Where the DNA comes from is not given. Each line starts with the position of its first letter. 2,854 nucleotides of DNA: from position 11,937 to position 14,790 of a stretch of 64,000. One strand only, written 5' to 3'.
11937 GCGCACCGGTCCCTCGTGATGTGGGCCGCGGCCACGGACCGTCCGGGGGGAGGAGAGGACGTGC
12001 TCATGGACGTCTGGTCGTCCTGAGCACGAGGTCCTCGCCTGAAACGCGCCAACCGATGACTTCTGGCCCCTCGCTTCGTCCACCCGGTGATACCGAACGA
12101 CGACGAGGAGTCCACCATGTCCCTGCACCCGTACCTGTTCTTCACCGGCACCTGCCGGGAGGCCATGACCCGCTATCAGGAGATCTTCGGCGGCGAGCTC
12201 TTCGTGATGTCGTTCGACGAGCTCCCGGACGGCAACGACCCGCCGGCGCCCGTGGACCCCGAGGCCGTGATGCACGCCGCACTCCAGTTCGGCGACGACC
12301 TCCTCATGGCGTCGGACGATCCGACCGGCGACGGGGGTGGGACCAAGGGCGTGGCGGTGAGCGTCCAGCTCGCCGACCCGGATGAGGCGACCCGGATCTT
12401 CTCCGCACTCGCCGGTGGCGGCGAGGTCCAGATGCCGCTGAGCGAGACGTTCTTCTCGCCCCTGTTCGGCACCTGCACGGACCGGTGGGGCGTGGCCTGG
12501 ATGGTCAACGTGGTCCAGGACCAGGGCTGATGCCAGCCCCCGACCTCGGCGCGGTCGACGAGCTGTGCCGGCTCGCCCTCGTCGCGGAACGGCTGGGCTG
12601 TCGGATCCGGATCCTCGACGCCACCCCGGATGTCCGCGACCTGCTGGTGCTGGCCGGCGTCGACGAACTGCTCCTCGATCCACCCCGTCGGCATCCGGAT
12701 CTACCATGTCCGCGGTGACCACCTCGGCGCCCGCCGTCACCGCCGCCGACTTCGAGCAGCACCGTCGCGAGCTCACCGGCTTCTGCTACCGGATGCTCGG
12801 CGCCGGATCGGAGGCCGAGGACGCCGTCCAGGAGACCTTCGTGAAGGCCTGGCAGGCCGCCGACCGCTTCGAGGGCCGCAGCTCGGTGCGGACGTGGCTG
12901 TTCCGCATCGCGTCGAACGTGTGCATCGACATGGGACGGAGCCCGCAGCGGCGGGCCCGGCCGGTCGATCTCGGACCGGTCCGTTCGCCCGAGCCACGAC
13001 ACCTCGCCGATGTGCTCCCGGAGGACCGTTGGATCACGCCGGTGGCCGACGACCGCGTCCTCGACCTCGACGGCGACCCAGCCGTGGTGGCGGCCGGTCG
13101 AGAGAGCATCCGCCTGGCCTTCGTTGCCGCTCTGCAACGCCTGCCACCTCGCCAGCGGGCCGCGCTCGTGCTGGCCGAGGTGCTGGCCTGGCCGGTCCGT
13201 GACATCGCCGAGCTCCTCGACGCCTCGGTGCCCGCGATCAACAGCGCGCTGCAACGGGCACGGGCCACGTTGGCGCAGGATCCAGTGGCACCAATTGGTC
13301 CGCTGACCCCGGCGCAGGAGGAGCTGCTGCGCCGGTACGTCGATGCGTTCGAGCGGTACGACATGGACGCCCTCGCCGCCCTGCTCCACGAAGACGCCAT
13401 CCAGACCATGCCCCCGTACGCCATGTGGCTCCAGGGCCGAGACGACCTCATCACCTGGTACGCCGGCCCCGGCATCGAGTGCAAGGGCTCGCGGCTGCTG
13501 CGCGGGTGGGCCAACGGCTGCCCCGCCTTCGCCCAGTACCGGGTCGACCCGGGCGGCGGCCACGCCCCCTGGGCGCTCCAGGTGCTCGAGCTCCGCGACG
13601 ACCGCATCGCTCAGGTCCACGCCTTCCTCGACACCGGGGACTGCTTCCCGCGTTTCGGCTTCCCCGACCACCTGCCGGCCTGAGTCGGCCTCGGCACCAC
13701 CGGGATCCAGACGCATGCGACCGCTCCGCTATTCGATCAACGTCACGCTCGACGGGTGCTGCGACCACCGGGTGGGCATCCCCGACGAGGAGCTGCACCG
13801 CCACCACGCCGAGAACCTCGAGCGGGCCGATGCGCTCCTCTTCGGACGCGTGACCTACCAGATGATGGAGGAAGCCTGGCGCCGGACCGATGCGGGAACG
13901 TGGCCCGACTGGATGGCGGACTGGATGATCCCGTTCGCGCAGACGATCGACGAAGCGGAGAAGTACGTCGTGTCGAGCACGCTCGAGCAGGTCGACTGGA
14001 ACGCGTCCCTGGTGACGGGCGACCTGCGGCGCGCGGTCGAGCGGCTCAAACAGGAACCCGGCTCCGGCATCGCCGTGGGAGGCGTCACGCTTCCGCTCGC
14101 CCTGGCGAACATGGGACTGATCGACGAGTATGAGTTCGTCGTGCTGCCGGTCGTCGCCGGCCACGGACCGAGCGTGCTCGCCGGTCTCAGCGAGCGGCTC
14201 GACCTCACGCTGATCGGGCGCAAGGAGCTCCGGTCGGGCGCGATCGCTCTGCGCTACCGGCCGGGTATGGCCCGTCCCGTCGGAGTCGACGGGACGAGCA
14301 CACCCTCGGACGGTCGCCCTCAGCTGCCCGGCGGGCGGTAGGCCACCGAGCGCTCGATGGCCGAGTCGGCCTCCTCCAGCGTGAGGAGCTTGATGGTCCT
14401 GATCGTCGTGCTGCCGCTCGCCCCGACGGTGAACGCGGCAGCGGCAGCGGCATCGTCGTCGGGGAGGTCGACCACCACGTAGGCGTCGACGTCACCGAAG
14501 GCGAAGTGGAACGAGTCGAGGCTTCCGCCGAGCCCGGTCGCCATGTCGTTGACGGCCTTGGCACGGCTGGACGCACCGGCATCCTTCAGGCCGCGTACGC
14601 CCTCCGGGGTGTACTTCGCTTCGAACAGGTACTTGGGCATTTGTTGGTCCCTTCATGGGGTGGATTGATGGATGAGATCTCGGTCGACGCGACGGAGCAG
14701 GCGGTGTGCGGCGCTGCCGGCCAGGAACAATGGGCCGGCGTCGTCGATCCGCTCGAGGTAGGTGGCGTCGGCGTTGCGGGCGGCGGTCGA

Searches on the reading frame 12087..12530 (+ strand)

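Call 21: search_protein_families(library=pfam, proteins=[window:12087-12530:+], max_evalue=0.01)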
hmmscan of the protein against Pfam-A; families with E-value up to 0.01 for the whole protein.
window:12087-12530:+ (147 aa): 2 families
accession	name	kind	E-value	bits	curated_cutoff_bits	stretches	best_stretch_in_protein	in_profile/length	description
PF06983.19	3-dmu-9_3-mt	-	6.9e-08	33.5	24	1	14-140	4-115/116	3-demethylubiquinone-9 3-methyltransferase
PF00903.31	Glyoxalase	-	2.9e-06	28.1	20.6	1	13-140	2-121/121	Glyoxalase/Bleomycin resistance protein/Dioxygenase superfamily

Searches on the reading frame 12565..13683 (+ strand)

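Call 21: search_protein_families(library=pfam, proteins=[window:12565-13683:+], max_evalue=0.01)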
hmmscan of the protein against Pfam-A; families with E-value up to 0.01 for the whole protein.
window:12565-13683:+ (372 aa): 7 families
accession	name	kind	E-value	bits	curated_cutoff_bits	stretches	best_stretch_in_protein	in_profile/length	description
PF04542.20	Sigma70_r2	-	3.8e-22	78.3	24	1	63-129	2-70/71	Sigma-70 region 2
PF08281.18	Sigma70_r4_2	-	6.2e-15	55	25.7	1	184-236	2-54/54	Sigma-70, region 4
PF12680.13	SnoaL_2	-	1.3e-11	45.5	27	1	255-350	1-101/102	SnoaL-like domain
PF04545.22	Sigma70_r4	-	0.00038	20.4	24.1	1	189-236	1-48/50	Sigma-70, region 4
PF22029.2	PhyR_sigma2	-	0.00045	20.7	27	1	78-115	16-53/55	Sigma2 domain of PhyR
PF07366.18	SnoaL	-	0.0027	18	28.4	0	253-296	2-44/126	SnoaL-like polyketide cyclase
PF14534.12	DUF4440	-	0.0032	18.3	25.2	1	253-300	3-48/107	Domain of unknown function (DUF4440)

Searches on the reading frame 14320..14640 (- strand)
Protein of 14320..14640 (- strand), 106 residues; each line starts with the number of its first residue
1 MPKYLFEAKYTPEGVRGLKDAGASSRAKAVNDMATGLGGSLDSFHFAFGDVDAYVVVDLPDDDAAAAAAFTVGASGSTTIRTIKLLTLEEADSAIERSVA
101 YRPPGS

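Call 21: search_protein_families(library=pfam, proteins=[window:14320-14640:-], max_evalue=0.01)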
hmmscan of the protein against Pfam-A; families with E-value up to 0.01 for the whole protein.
window:14320-14640:- (106 aa): 1 family
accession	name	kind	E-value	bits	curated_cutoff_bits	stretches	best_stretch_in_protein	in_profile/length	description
PF08734.17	GYD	-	6.7e-23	80.9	31.4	1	4-95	1-91/91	GYD domain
